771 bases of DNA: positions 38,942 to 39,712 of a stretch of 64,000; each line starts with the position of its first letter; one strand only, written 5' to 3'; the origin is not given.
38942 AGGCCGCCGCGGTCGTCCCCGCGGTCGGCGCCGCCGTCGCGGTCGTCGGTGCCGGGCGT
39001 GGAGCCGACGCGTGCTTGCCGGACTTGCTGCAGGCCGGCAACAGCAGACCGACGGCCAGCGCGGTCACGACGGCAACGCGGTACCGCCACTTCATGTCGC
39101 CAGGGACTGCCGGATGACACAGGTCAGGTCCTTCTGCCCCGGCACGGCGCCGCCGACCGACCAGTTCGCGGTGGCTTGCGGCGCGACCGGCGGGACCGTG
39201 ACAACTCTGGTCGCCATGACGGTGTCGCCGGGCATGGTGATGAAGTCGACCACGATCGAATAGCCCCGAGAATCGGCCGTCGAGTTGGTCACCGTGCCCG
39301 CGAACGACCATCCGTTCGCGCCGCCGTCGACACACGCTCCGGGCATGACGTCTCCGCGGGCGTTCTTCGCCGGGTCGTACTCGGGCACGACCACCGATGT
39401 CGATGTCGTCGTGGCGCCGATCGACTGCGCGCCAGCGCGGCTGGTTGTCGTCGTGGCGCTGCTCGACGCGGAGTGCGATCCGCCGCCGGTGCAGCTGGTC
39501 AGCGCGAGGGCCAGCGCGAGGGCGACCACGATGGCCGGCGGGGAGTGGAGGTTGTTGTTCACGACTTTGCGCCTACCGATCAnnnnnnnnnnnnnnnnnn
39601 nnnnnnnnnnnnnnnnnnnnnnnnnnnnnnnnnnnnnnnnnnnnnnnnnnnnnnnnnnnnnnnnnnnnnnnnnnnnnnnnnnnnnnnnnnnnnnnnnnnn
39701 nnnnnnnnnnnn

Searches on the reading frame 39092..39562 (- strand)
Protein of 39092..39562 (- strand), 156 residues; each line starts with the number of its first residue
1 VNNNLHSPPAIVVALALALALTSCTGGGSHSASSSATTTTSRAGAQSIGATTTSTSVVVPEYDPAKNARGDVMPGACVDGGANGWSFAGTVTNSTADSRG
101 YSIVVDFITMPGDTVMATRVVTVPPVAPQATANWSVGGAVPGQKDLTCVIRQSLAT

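Call 13: find_encoding_contigs(protein=window:39092-39562:-, flank=10000, max_places=10)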
Protein window:39092-39562:- (156 aa): no gene with exactly this product is on record in the collection.

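Call 73: search_protein_families(library=pfam, proteins=[window:39092-39562:-], max_evalue=0.01)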
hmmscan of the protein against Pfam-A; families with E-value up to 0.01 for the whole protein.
window:39092-39562:- (156 aa): 0 families
